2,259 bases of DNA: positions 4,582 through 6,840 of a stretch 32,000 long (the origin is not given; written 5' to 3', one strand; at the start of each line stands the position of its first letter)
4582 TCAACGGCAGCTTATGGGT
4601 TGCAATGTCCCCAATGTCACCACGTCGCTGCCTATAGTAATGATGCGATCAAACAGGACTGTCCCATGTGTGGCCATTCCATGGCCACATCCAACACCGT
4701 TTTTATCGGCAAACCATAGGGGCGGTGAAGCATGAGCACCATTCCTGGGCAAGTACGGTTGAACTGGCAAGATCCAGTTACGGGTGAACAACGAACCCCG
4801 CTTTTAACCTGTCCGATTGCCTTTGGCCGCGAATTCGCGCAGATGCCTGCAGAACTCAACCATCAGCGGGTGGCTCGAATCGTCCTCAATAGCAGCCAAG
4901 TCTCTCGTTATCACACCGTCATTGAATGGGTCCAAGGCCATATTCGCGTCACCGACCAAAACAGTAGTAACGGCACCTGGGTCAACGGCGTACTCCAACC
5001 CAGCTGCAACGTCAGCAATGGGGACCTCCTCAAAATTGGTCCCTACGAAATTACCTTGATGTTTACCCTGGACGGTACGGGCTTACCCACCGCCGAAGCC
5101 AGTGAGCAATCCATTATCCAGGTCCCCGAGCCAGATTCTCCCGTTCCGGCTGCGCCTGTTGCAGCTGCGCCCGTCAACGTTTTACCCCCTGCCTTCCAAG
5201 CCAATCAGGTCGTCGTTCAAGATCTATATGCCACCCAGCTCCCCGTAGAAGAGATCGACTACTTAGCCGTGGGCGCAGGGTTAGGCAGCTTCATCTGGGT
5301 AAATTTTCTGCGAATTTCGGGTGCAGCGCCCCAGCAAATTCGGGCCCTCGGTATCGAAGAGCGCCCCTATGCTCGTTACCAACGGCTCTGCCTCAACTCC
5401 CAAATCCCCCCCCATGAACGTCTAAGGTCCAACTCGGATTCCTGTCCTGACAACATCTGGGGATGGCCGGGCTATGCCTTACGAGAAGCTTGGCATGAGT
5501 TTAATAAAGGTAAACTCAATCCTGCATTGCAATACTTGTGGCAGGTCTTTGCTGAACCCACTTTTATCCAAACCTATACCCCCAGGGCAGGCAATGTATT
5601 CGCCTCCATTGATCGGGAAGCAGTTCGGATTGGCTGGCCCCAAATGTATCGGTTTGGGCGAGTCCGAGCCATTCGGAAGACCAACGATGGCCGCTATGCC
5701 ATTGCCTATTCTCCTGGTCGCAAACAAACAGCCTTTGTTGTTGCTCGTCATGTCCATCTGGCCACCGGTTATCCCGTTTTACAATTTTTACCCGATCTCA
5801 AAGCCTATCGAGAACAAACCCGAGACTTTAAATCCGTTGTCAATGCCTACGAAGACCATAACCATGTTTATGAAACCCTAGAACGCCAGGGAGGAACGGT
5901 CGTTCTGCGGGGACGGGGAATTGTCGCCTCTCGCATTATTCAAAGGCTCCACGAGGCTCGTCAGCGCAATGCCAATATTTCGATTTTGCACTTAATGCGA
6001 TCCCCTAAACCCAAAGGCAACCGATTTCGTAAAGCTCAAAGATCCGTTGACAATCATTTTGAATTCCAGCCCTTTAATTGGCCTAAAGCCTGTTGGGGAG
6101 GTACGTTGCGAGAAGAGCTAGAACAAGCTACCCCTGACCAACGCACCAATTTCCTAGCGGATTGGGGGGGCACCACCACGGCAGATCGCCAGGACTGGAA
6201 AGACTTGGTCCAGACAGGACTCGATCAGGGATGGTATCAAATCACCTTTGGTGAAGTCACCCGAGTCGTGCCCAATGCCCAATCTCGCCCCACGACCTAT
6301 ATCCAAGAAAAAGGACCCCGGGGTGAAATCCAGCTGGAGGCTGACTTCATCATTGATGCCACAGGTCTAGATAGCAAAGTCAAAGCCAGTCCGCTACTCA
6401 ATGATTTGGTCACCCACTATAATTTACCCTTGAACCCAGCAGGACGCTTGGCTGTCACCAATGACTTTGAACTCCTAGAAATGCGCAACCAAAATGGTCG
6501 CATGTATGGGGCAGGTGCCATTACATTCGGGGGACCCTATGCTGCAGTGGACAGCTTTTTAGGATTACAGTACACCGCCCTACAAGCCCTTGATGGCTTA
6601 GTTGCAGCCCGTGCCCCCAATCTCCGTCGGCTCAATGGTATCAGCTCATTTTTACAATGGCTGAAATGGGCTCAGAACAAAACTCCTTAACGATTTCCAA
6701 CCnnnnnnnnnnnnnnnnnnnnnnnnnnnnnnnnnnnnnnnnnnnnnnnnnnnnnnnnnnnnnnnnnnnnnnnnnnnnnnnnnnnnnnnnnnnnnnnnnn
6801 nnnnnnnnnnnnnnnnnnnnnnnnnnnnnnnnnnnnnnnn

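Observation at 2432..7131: Cluster of three FHA-domain proteins, each with a different effector module, around one divergent promoter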

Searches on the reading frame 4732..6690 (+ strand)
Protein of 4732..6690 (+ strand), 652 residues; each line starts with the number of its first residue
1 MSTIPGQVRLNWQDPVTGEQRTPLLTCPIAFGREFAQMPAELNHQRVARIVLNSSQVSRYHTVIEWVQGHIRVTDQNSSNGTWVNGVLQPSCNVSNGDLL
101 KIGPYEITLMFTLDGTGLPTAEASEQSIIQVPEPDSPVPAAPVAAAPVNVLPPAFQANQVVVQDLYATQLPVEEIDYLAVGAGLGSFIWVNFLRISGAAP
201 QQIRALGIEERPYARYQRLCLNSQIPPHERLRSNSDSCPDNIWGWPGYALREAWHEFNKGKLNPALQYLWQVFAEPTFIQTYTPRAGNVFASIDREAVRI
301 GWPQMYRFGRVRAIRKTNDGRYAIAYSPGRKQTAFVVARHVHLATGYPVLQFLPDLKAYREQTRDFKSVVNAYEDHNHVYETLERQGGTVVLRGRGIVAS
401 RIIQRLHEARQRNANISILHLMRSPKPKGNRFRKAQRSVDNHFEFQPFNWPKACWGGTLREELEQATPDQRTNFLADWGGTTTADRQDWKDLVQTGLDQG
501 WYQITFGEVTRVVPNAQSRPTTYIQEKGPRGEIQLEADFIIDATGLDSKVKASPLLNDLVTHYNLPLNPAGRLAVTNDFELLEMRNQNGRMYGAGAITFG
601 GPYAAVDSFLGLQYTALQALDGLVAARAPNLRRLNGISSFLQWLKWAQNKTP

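Call 3: search_protein_families(library=pfam, proteins=[window:4732-6690:+], max_evalue=0.01)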
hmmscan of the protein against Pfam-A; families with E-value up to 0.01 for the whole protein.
window:4732-6690:+ (652 aa): 2 families
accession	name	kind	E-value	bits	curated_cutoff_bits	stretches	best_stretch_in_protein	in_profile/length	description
PF00498.31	FHA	-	2.6e-12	47.4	20.7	1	34-103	6-67/67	FHA domain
PF16697.10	Yop-YscD_cpl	-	7.6e-07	29.8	33.2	1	48-109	27-90/94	Inner membrane component of T3SS, cytoplasmic domain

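Call 4: search_protein_families(library=ncbifam, proteins=[window:4732-6690:+], max_evalue=0.01)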
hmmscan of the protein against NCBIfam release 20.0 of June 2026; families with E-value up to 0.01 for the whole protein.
window:4732-6690:+ (652 aa): 4 families
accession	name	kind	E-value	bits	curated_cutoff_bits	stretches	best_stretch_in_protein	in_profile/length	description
NF033760.1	gliding_GltG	equivalog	5.5e-10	38.4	650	1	48-167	34-147/650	adventurous gliding motility protein GltG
NF052573.1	HisKinEspAMyxo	equivalog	7.6e-06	24.2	1400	1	28-105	34-114/755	serine histidine kinase EspA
NF041660.2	oxygluDhInhib_OdhI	equivalog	0.00011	22.1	200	1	49-107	67-125/130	oxoglutarate dehydrogenase inhibitor Odhl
NF052403.1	ESX1TransRegEspM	equivalog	0.0031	16.4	550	0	44-106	35-96/367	ESX-1 type VII secretion system transcriptional regulator EspM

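Call 5: find_homologous_proteins(query=window:4732-6690:+, max_evalue=0.001)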
Query window:4732-6690:+ (652 aa): 1736 proteins with E <= 0.001 among 8000 candidates; the best 120 are listed.
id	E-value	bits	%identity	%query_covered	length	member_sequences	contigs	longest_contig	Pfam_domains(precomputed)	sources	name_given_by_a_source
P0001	0.0e+0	1522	100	100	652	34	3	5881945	PF00498.32,PF16697.11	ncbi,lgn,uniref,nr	ncbi:FHA domain-containing protein [Acaryochloris marina]|uniref:FHA domain-containing protein n=1 T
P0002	0.0e+0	1345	87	100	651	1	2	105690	PF00498.32,PF16697.11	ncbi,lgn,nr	ncbi:MAG: FHA domain-containing protein [Acaryochloris sp. RU_4_1]|nr:FHA domain-containing protein 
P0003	0.0e+0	1267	87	94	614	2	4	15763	PF00498.32,PF16697.11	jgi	jgi:pSer/pThr/pTyr-binding forkhead associated (FHA) protein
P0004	0.0e+0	1061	70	100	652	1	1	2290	PF00498.32,PF16697.11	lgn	-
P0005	0.0e+0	1061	69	100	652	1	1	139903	PF00498.32,PF16697.11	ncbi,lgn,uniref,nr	ncbi:FHA domain-containing protein [Lyngbya confervoides]|uniref:FHA domain-containing protein n=1 T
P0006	0.0e+0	1060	69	100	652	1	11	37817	PF00498.32,PF16697.11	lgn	-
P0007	0.0e+0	1059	70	100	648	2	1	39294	PF00498.32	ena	-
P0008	0.0e+0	1051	70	100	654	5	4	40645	PF00498.32,PF16697.11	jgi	jgi:pSer/pThr/pTyr-binding forkhead associated (FHA) protein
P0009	0.0e+0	1039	68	100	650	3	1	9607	PF00498.32,PF16697.11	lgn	-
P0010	0.0e+0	1029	68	100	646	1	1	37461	PF00498.32,PF16697.11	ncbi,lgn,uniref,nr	ncbi:FHA domain-containing protein [Synechococcales cyanobacterium C]|uniref:FHA domain-containing p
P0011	0.0e+0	1026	67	100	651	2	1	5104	PF00498.32,PF16697.11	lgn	-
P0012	0.0e+0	1018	67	99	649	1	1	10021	PF00498.32,PF16697.11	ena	-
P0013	0.0e+0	1015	66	100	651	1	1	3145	PF00498.32,PF16697.11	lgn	-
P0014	2.7e-295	999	65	99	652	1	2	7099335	PF00498.32,PF16697.11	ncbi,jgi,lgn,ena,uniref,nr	ncbi:MAG: FHA domain-containing protein [Mojavia pulchra JT2-VF2]|jgi:pSer/pThr/pTyr-binding forkhea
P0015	3.6e-295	999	66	99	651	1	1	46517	PF00498.32,PF16697.11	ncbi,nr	ncbi:FHA domain-containing protein [Nostocales cyanobacterium LEGE 11386]|nr:FHA domain-containing p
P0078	5.9e-287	971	65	100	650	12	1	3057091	PF00498.32,PF16697.11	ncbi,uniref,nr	ncbi:hypothetical protein AWQ21_13625 [Picosynechococcus sp. PCC 7003]|uniref:FHA domain-containing 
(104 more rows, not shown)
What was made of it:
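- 4732..6690 (+): FHA-NMO-like protein, 652 aa: FHA domain (residues 34-103, nt 4831-5040), low-complexity linker, then a two-Rossmann flavoenzyme-like domain. 64-70% identity across cyanobacteria (call 5).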

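Call 6: search_solved_structures(query=window:4732-6690:+, max_evalue=1)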
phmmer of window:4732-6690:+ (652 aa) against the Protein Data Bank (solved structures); distinct sequences matched with E-value up to 1: 17.
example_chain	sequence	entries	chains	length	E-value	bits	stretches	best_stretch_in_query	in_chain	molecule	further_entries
3po8_A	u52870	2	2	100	0.00073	21.1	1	48-109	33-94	Putative uncharacterized protein TB39.8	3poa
2lc1_A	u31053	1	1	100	0.00087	20.9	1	48-109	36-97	Putative uncharacterized protein TB39.8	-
6i2q_B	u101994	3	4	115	0.0011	20.6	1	48-109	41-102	Glycogen accumulation regulator GarA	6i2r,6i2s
1uht_A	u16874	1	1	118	0.0013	20.3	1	49-113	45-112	expressed protein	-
6cah_A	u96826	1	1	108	0.002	19.7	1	49-116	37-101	ABC transporter ATP-binding/permease protein Rv1747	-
8p5r_G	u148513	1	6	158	0.0023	19.5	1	48-109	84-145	Glycogen accumulation regulator GarA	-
3oun_A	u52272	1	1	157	0.0036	18.8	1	48-108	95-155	Putative uncharacterized protein TB39.8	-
2fez_A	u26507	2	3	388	0.0042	18.6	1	14-112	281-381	Probable regulatory protein embR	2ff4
2kkl_A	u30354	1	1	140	0.012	17.1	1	49-109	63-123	Uncharacterized protein Mb1858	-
2kfu_A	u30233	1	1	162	0.016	16.6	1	49-109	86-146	Rv1827 pThr 22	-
6i2p_D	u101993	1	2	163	0.017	16.6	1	49-109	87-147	Glycogen accumulation regulator GarA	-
7rj3_A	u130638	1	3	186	0.022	16.2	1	49-109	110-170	Glycogen accumulation regulator GarA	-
2kb3_A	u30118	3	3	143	0.03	15.8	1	47-109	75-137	Oxoglutarate dehydrogenase inhibitor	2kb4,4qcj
8p5x_G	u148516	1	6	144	0.031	15.7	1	47-109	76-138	Oxoglutarate dehydrogenase inhibitor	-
6a8w_A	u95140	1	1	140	0.48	11.8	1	54-103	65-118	Vacuolar protein sorting-associated protein 64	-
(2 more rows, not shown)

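Call 9: find_related_loci(query=A1, collection=genome_contigs, flank=8000)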
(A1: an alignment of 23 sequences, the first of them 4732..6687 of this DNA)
Query A1 (652 aa) in genome_contigs; peptide patterns used: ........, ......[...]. (x = any residue, [..] = any of these).
600 stretches matched a pattern (row limit reached: there are more); 544 encode a relative of the query (tblastn E <= 1e-3); the best 80 are kept; 80 distinct loci.
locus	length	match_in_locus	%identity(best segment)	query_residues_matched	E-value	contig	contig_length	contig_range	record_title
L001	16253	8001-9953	94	1-652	0e+0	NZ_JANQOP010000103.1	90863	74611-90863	MAG: Acaryochloris sp. IP29b_bin.137 k99_1544754, whole genome shotgun sequence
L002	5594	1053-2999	90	1-652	0e+0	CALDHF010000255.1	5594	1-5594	MAG: uncultured Acaryochloris sp. isolate R2_Bin_METABAT__101_1 genome assembly, contig: c_000002549832, whole genome sh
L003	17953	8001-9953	87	1-652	0e+0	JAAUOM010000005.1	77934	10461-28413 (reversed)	MAG: Acaryochloris sp. CRU_2_0 NODE_20_length_77934_cov_6.76961, whole genome shotgun sequence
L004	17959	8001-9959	69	1-652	0e+0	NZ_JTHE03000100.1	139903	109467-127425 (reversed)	Lyngbya confervoides BDU141951 NODE_59_length_139903_cov_352.864010, whole genome shotgun sequence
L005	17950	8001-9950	68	1-652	0e+0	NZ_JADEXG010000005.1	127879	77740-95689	Vasconcelosia minhoensis LEGE 07310 NODE_6_length_127879_cov_25.6805, whole genome shotgun sequence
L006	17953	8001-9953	94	1-652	0e+0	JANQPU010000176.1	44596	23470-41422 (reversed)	MAG: Acaryochloris sp. IP29b_bin.176 k99_3777937, whole genome shotgun sequence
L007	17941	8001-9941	65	7-652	0e+0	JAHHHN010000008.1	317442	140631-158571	MAG: Mojavia pulchra JT2-VF2 scaffold_60_c1, whole genome shotgun sequence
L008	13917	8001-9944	66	7-652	0e+0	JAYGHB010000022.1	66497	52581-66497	Halotia wernerae UHCC 0503 NODE_110_length_66497_cov_33.775383, whole genome shotgun sequence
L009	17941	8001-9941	65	7-652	0e+0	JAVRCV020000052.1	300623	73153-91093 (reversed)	MAG: Aulosira sp. ZfuVER01 Aulosira_sp_ZfuVER01_52, whole genome shotgun sequence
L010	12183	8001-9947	65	7-652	0e+0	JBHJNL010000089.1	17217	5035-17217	MAG: Thermosynechococcaceae cyanobacterium isolate al_S4C752_1 S4Ck119_660145, whole genome shotgun sequence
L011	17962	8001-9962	66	1-652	0e+0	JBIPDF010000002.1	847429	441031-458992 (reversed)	MAG: Heteroscytonema crispum UTEX LB 1556 seq02, whole genome shotgun sequence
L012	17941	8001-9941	65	7-652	0e+0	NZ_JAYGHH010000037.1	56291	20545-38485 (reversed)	Nodularia sp. UHCC 0506 scaffold00038_length=56291, whole genome shotgun sequence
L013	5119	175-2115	66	7-652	0e+0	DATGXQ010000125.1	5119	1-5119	MAG TPA_asm: Nostocaceae cyanobacterium isolate SMAG_U10613 k141_111882, whole genome shotgun sequence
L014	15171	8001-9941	65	7-652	0e+0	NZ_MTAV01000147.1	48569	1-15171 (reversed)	Nostoc sp. T09 NODE_237_length_48509_cov_105.616440, whole genome shotgun sequence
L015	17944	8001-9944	64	7-652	0e+0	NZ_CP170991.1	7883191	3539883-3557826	Nostoc sp. C117 chromosome, complete genome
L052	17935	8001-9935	65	7-652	0e+0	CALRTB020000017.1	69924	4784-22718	MAG: Sphingobacterium thalpophilum isolate JJ-K1D3-5-5-mx-bin566 genome assembly, contig: JJ-SE1623-30-C17, whole genome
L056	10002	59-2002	65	7-652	0e+0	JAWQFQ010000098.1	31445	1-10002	MAG: Scytonema sp. PMC 1070.18 PMC1070_302_length_31485_cov_72.730767, whole genome shotgun sequence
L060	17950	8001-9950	66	7-652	0e+0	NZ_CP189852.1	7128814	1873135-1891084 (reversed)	Aliinostoc sp. HNIBRCY26 chromosome, complete genome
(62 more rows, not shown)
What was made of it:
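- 4732..6690 (+): At least 544 genome stretches encode a relative (call 9).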

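Call 14: find_encoding_contigs(protein=P0078, flank=8000, max_places=2)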
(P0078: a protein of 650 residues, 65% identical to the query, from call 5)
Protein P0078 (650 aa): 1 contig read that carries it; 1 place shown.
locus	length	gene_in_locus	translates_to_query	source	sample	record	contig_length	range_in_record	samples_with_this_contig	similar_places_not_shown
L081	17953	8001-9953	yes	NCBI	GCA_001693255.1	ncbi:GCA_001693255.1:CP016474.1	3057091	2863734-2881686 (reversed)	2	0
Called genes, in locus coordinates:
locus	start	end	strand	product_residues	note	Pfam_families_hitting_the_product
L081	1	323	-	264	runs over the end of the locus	PF00005:ABC_tran, PF13304:AAA_21 (faint)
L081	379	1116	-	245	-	PF11353:DUF3153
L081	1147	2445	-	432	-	PF01523:PmbA_TldD_1st, PF19289:PmbA_TldD_3rd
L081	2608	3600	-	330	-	PF13793:Pribosyltran_N, PF00156:Pribosyltran, PF14572:Pribosyl_synth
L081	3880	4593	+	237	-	PF13500:AAA_26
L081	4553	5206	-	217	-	PF00005:ABC_tran, PF02463:SMC_N, PF13304:AAA_21 (weak)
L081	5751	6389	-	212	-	PF11152:CCB2_CCB4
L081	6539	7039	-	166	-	PF13599:Pentapeptide_4, PF13576:Pentapeptide_3 (faint), PF00805:Pentapeptide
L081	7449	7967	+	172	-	PF16697:Yop-YscD_cpl, PF00498:FHA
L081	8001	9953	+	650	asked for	PF00498:FHA, PF16697:Yop-YscD_cpl (weak)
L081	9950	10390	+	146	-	-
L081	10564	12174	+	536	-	PF00069:Pkinase, PF01636:APH (faint), PF07714:PK_Tyr_Ser-Thr, PF03109:ABC1 (faint), PF13827:DUF4189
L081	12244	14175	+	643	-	PF07676:PD40 (faint), PF26549:Tricorn_N (faint), PF20434:BD-FAE, PF00326:Peptidase_S9, PF01738:DLH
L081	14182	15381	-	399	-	PF13409:GST_N_2, PF13417:GST_N_3, PF13410:GST_C_2, PF16865:GST_C_5 (weak)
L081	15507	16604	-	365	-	PF21088:MS_channel_1st, PF00924:MS_channel_2nd, PF21082:MS_channel_3rd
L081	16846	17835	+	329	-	PF13489:Methyltransf_23, PF02353:CMAS, PF01209:Ubie_methyltran, PF13847:Methyltransf_31, PF08241:Methyltransf_11, PF08242:Methyltransf_12, PF13649:Methyltransf_25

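Call 23: predict_structure(alignment_id=A1)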
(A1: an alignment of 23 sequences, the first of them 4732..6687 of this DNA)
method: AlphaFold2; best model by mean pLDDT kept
length: 652 residues; sequences in the alignment: 23
mean_pLDDT: 60.7   pTM: 0.39
mean pLDDT of the five models: 60.7, 58.1, 57.9, 57.5, 56.8
residues with pLDDT >= 90: 61; 70-90: 192; 50-70: 146; < 50: 253
segments of 3 or more residues with pLDDT < 50: 1-3, 115-149, 219-227, 229-245, 274-287, 345-370, 373-375, 424-463, 474-486, 545-620, 649-652
pLDDT, mean of each block of 10 residues (from residue 1): 64 74 87 88 85 88 89 91 92 90 93 48 24 29 36 74 87 87 67 72 83 60 45 41 49 69 66 43 45 75 86 75 81 84 49 38 45 59 83 62 77 85 43 35 36 34 54 43 49 77 69 62 59 69 45 41 37 30 34 33 36 47 55 52 47 31
secondary structure, 60 per line:
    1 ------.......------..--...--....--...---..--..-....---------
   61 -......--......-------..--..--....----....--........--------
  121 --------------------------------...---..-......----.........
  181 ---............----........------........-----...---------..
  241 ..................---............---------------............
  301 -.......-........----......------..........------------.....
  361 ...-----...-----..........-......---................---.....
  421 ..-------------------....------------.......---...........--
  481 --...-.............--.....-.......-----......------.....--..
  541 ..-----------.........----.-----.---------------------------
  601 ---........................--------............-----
elements in order (helices of 4 or more, strands of 3 or more residues): E7-13 E24-26 E29-32 E48-51 E62-67 E70-75 E91-94 E99-102 E105-112 H162-167 E172-180 H184-195 E203-207 H214-221 H239-258 H262-273 H289-300 H302-305 E306-308 E310-317 E322-327 E334-343 H356-363 E369-371 H377-386 E388-393 H397-412 E416-422 H442-445 H458-464 H468-478 H487-499 E502-506 E508-514 E520-525 E532-536 E539-542 H554-562 H604-627 H636-647
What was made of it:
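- Tried and rejected: The first structure prediction, full length with 23 close orthologues, was poor (pLDDT 60.7, call 23).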

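Call 27: fold_search(model_id=the predicted structure, library=pdb)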
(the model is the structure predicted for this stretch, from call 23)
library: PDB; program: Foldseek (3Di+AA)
matches with E <= 10: 1041; with E <= 0.001: 394
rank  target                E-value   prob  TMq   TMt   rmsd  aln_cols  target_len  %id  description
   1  5o8p_B                4.7e-13  1.00  0.33  0.45  15.6       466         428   13  The crystal structure of DfoA bound to FAD, the desferrioxamine biosynthetic pathway cadaverine monooxygenase from the (released 2018-06-27)
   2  5o8r_B                1.2e-12  1.00  0.33  0.45  15.5       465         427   13  The crystal structure of DfoA bound to FAD and NADP; the desferrioxamine biosynthetic pathway cadaverine monooxygenase (released 2018-02-28)
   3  6x0h_A                1.6e-12  1.00  0.28  0.35  16.4       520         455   13  Structure of oxidized SidA ornithine hydroxylase with the FAD in the "out" conformation (released 2020-08-05)
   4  4b65                  1.7e-12  1.00  0.28  0.36  16.2       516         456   14  A. fumigatus ornithine hydroxylase (SidA), reduced state bound to NADP(H) (released 2012-10-03)
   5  6hg8_B                2.4e-12  1.00  0.25  0.31  15.7       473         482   12  Crystal structure of the R460G disease-causing mutant of the human dihydrolipoamide dehydrogenase. (released 2019-09-04)
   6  6x0k_H                4.0e-12  1.00  0.25  0.33  16.7       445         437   14  Structure of dithionite-reduced SidA ornithine hydroxylase with the FAD "in" and complexed with L-ornithine (released 2020-08-05)
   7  1zmc_D                4.0e-12  1.00  0.24  0.31  15.1       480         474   12  Crystal Structure of Human dihydrolipoamide dehydrogenase complexed to NAD+ (released 2005-06-28)
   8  1zmc_B                5.1e-12  1.00  0.25  0.32  15.3       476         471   12  Crystal Structure of Human dihydrolipoamide dehydrogenase complexed to NAD+ (released 2005-06-28)
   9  5o8r_A                5.3e-12  1.00  0.34  0.46  15.5       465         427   13  The crystal structure of DfoA bound to FAD and NADP; the desferrioxamine biosynthetic pathway cadaverine monooxygenase (released 2018-02-28)
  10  4tm0_B                5.3e-12  1.00  0.29  0.39  16.2       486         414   15  Kutzneria sp. 744 ornithine N-hydroxylase, KtzI-FADred-ox-NADP+-L-orn (released 2014-09-17)
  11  4b64                  5.3e-12  1.00  0.28  0.36  16.1       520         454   14  A. fumigatus ornithine hydroxylase (SidA) bound to NADP and Lysine (released 2012-10-03)
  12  6hg8_A                5.7e-12  1.00  0.25  0.31  14.7       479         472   12  Crystal structure of the R460G disease-causing mutant of the human dihydrolipoamide dehydrogenase. (released 2019-09-04)
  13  7jvk_A                6.7e-12  1.00  0.29  0.37  16.0       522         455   14  Structure of the M101A variant of the SidA ornithine hydroxylase with the FAD in the "out" conformation (released 2020-12-02)
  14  6x0j_B                8.4e-12  1.00  0.29  0.37  16.2       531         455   13  Structure of reduced SidA ornithine hydroxylase with the FAD "in" and complexed with NADP and L-ornithine (released 2020-08-05)
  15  4b63                  9.4e-12  1.00  0.28  0.36  16.1       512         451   14  A. fumigatus ornithine hydroxylase (SidA) bound to NADP and ornithine (released 2012-10-03)
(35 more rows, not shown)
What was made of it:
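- Tried and rejected: Its fold hits had low TM scores (call 27).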

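Call 59: search_protein_families(library=pfam, proteins=[L005:10426-12411:+], max_evalue=0.001)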
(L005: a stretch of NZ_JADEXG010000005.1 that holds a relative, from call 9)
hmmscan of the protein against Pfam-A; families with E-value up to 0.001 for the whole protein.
L005:10426-12411:+ (661 aa): 19 families
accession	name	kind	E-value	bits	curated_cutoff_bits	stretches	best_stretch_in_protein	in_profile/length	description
PF00515.34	TPR_1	-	3.8e-35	118.7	27.8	3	506-539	1-34/34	Tetratricopeptide repeat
PF00069.31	Pkinase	-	2.3e-33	116.2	31.7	1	10-259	1-251/263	Protein kinase domain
PF13414.12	TPR_11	-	1.4e-29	101.9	26.8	4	525-553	13-41/42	TPR repeat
PF07719.23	TPR_2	-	1.4e-27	93.9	27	3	506-539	1-34/34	Tetratricopeptide repeat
PF13181.12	TPR_8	-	1.3e-21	75.3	25.7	2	574-606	1-33/34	Tetratricopeptide repeat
PF13432.12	TPR_16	-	3.6e-21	75.7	32.7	3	478-539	3-64/65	Tetratricopeptide repeat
PF13371.12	TPR_9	-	1.9e-18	66.7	35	2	515-578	4-67/73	Tetratricopeptide repeat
PF13431.12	TPR_17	-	2.3e-16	59.1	24.4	1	495-526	2-33/34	Tetratricopeptide repeat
PF07714.23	PK_Tyr_Ser-Thr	-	1.6e-13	51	23.1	1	12-226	3-210/258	Protein tyrosine and serine/threonine kinase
PF13174.12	TPR_6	-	5.3e-10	39.7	26.3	0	542-569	2-29/33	Tetratricopeptide repeat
PF01636.29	APH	-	2e-09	38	23.2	1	18-133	7-109/239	Phosphotransferase enzyme family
PF13428.12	TPR_14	-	3.3e-08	33.9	23.5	0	507-546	2-41/44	Tetratricopeptide repeat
PF14559.12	TPR_19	-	7.9e-08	33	25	0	518-576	3-61/68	Tetratricopeptide repeat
PF13424.12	TPR_12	-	1e-07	32.4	30.1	1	506-569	3-74/77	Tetratricopeptide repeat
PF03109.22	ABC1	-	3e-06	27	22.9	1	60-166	110-217/244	ABC1 atypical kinase-like domain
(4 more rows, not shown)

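Call 66: search_protein_families(library=padloc, proteins=[window:4732-6690:+], max_evalue=0.01)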
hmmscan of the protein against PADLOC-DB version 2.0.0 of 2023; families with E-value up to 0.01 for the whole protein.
window:4732-6690:+ (652 aa): 0 families
